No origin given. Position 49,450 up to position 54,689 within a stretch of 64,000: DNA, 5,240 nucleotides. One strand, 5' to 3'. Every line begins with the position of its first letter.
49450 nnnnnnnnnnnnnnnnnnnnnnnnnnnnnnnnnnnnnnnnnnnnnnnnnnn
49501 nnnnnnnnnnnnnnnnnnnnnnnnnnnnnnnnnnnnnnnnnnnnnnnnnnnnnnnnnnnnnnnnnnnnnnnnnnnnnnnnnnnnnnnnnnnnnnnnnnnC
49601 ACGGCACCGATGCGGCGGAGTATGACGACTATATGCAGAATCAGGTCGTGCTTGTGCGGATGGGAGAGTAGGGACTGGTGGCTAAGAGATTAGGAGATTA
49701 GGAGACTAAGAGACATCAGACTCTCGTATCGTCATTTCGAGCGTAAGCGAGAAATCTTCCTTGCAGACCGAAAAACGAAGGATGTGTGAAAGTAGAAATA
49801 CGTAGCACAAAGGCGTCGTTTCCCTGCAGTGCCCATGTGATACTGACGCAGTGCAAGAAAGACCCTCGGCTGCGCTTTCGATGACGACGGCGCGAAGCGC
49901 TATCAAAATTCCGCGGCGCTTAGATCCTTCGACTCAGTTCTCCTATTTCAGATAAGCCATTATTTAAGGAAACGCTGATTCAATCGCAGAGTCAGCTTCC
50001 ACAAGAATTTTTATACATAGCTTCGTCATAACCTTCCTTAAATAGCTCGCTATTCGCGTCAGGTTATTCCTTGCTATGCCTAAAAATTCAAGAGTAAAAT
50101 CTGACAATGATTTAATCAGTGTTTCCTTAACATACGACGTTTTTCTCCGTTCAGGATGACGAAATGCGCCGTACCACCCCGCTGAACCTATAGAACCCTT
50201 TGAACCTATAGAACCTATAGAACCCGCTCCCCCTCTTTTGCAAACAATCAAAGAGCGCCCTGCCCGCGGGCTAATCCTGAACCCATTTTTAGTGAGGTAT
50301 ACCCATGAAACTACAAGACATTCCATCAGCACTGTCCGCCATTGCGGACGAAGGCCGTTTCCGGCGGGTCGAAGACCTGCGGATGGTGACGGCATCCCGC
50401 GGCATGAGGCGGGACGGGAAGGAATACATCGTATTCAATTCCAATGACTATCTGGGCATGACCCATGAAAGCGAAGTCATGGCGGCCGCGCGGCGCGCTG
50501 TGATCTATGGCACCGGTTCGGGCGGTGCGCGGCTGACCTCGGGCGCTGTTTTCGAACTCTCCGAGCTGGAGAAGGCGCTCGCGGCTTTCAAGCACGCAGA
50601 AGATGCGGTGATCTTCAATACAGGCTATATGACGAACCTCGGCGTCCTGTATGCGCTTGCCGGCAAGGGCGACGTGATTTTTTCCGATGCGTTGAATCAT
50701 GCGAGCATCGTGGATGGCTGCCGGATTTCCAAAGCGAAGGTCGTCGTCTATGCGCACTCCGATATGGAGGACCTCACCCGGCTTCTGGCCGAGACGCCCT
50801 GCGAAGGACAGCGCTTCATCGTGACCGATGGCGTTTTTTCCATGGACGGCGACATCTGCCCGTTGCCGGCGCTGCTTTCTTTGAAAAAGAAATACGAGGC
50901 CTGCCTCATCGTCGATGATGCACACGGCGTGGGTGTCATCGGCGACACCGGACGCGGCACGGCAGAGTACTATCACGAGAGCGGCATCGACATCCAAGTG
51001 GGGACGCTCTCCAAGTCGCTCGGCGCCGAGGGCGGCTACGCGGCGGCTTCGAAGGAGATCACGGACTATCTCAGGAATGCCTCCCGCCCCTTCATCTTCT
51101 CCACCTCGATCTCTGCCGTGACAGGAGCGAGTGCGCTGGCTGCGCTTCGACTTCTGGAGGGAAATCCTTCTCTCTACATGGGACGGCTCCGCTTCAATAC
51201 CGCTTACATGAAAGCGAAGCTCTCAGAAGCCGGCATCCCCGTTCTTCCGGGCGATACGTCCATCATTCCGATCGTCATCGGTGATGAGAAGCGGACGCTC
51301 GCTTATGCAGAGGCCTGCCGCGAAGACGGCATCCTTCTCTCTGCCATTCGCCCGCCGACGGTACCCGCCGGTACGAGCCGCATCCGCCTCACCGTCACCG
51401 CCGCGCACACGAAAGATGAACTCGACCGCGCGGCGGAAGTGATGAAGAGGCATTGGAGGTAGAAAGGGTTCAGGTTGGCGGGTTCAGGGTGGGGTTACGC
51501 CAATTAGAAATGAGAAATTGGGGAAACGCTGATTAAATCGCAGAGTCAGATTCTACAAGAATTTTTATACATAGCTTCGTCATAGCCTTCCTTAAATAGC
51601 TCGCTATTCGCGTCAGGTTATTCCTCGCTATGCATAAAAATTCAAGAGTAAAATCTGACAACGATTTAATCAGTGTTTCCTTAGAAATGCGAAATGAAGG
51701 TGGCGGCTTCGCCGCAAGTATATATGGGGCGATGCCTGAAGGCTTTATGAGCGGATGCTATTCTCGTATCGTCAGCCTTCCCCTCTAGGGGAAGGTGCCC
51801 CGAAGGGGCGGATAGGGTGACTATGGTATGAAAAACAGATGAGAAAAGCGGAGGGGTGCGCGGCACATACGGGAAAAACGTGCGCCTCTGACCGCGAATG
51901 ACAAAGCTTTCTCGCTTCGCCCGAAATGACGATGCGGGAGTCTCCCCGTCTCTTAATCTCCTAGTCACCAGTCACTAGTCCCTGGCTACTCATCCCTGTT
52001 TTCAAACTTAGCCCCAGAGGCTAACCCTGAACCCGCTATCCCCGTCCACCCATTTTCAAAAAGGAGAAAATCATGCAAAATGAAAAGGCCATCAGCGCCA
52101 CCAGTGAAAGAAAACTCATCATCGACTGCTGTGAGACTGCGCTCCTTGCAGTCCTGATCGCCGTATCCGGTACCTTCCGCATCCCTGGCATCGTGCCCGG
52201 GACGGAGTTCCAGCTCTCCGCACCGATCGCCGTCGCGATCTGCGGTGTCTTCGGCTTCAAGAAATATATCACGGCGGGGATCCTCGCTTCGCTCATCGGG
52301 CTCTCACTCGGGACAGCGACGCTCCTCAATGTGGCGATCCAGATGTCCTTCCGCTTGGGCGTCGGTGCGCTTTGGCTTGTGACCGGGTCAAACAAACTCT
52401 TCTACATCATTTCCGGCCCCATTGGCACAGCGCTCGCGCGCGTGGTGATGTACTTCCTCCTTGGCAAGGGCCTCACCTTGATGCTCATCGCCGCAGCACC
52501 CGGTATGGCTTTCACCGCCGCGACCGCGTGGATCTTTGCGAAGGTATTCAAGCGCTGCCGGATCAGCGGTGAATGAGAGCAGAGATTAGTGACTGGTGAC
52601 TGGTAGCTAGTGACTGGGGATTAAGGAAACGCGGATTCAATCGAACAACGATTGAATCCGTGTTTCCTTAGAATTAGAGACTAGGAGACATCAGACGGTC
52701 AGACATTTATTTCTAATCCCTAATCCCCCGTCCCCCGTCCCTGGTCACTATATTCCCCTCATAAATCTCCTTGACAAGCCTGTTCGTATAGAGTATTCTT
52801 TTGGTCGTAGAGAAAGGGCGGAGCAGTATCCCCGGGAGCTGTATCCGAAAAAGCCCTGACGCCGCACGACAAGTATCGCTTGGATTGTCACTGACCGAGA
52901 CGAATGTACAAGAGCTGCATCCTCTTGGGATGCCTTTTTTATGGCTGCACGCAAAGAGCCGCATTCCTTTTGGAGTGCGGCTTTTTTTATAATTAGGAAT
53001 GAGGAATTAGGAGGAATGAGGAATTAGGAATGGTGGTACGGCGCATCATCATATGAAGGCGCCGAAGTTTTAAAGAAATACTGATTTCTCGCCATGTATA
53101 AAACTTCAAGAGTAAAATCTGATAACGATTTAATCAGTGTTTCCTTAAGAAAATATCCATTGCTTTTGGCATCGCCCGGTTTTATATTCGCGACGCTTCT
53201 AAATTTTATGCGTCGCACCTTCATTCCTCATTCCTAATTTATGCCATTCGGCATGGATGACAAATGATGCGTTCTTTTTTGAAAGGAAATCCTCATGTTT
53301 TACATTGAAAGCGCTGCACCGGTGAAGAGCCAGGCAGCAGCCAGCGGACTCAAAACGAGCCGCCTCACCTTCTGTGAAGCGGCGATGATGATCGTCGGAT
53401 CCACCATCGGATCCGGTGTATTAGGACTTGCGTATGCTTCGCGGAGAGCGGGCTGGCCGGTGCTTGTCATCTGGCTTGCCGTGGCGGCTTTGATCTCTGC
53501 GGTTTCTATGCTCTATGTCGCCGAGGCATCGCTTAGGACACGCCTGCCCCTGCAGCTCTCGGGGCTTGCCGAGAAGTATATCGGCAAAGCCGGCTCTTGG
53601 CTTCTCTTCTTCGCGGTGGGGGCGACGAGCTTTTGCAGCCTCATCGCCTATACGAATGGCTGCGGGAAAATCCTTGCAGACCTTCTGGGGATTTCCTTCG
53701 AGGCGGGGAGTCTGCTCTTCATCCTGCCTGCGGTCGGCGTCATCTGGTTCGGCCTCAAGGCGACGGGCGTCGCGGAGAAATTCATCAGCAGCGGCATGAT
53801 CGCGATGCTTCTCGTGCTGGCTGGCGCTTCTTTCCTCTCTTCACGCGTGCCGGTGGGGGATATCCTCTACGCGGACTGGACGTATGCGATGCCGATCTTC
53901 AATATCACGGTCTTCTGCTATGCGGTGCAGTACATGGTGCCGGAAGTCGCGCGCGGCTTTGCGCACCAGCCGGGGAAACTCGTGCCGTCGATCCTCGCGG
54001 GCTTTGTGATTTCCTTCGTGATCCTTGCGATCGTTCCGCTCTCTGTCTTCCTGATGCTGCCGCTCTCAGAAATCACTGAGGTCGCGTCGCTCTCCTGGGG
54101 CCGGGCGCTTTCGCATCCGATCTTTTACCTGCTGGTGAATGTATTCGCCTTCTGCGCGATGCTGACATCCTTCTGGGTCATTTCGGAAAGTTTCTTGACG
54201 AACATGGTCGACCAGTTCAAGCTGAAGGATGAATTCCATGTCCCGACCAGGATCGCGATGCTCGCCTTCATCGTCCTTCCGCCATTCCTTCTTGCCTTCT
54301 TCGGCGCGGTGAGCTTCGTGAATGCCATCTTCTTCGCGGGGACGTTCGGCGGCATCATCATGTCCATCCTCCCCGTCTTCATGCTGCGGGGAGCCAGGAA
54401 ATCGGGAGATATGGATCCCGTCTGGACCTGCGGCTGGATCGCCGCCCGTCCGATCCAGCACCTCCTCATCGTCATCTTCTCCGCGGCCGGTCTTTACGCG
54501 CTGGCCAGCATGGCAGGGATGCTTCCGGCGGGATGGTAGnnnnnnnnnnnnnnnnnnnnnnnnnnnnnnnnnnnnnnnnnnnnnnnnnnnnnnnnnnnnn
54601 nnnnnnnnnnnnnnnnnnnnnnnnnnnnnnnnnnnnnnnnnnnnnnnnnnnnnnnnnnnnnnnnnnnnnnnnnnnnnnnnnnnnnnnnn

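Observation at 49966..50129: MITE family with 21-bp TIRs, including a perfect-hairpin mini version and a copy whose TIR provides a gene's stop codon.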

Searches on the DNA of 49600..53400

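Call 32: search_rna_families(source=window, start=49600, end=53400, threshold=evalue, max_evalue=1)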
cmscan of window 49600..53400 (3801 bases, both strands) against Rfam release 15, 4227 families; matches with E-value up to 1: 2.
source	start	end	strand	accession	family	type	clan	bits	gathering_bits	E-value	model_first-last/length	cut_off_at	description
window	52820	52907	+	RF01749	pan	Cis-reg;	-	31.3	36.2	0.011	1-92/92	no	pan motif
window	51533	51669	-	RF03616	MIR1888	Gene; miRNA;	-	26.9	72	0.033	1-101/101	no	MIR1888 microRNA precursor family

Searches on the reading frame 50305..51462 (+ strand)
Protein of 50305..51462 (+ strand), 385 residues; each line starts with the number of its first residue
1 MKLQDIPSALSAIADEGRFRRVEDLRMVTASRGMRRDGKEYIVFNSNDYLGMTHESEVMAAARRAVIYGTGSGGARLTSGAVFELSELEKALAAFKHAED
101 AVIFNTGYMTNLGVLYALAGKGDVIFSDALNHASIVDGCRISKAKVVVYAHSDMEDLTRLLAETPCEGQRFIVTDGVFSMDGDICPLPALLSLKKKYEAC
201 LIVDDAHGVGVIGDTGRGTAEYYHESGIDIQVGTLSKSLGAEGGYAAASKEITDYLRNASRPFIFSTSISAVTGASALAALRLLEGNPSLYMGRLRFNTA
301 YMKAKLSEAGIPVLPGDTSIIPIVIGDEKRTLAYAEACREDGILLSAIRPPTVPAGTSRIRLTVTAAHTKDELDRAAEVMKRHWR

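Call 22: search_protein_families(library=pfam, proteins=[window:50305-51462:+])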
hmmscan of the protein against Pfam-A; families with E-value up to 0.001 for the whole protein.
window:50305-51462:+ (385 aa): 1 family
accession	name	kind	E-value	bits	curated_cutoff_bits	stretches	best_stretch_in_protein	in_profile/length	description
PF00155.27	Aminotran_1_2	-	3.1e-62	211.3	19.7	1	40-379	2-360/361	Aminotransferase class I and II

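Call 23: find_encoding_contigs(protein=window:50305-51462:+, flank=4000, max_places=10)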
Protein window:50305-51462:+ (385 aa): 23 contigs read that carry it; 10 places shown.
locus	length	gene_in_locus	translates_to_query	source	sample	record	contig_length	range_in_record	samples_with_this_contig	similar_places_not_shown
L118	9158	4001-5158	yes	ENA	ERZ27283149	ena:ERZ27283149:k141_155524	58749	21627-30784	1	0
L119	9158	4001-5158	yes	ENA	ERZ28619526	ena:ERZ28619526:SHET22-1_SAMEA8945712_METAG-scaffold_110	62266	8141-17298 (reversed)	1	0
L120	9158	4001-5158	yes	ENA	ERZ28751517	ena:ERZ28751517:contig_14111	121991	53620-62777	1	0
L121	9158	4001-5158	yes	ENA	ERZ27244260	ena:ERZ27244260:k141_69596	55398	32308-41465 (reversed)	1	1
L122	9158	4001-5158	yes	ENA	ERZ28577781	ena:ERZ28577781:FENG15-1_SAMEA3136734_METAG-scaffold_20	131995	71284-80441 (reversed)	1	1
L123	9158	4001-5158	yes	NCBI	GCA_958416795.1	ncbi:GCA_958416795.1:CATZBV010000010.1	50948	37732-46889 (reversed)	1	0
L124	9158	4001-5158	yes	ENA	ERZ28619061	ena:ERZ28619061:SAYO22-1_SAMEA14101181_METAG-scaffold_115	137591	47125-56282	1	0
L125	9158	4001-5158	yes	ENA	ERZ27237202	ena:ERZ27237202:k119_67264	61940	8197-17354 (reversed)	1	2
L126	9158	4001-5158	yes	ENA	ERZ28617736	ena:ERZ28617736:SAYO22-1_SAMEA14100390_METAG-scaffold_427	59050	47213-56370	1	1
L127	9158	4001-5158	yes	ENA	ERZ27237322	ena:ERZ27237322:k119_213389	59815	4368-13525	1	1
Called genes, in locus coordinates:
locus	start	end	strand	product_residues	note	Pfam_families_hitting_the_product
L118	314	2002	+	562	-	PF06472:ABC_membrane_2, PF05992:SbmA_BacA, PF00005:ABC_tran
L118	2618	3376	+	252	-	PF03744:BioW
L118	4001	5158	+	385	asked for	PF00155:Aminotran_1_2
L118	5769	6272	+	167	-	-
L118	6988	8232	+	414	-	PF01490:Aa_trans (weak), PF03222:Trp_Tyr_perm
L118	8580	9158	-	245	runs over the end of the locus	PF01048:PNP_UDP_1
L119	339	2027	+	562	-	PF06472:ABC_membrane_2, PF05992:SbmA_BacA, PF00005:ABC_tran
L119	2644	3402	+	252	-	PF03744:BioW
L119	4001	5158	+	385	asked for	PF00155:Aminotran_1_2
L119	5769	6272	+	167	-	-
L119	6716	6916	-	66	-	-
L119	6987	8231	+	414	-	PF01490:Aa_trans (faint), PF03222:Trp_Tyr_perm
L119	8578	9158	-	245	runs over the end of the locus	PF01048:PNP_UDP_1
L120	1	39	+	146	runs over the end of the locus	PF03547:Mem_trans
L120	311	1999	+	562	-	PF06472:ABC_membrane_2, PF05992:SbmA_BacA, PF00005:ABC_tran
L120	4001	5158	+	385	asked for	PF00155:Aminotran_1_2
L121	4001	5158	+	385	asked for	PF00155:Aminotran_1_2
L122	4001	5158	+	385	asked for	PF00155:Aminotran_1_2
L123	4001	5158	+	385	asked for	PF00155:Aminotran_1_2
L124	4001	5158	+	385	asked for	PF00155:Aminotran_1_2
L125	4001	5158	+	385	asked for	PF00155:Aminotran_1_2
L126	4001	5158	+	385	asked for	PF00155:Aminotran_1_2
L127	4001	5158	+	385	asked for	PF00155:Aminotran_1_2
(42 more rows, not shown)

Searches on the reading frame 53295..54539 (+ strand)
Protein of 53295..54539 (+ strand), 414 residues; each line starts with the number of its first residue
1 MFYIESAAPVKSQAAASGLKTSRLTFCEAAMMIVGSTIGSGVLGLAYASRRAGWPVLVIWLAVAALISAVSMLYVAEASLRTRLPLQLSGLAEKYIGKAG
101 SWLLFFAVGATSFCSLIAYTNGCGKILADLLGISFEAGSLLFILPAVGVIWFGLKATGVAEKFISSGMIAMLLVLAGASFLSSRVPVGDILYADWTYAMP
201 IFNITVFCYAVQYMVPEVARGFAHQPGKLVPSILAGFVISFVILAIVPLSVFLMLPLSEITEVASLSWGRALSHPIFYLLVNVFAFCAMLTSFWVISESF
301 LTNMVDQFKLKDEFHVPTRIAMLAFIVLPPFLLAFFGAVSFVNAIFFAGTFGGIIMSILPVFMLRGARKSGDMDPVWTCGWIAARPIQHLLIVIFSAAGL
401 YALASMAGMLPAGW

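Call 22: search_protein_families(library=pfam, proteins=[window:53295-54539:+])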
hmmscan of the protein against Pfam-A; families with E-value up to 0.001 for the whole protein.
window:53295-54539:+ (414 aa): 2 families
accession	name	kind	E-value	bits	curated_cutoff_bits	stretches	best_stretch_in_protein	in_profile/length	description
PF03222.19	Trp_Tyr_perm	-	2.6e-30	106.3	22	1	27-375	6-369/393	Tryptophan/tyrosine permease family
PF01490.24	Aa_trans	-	1.5e-05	24.3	25.6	1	24-381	3-386/410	Transmembrane amino acid transporter protein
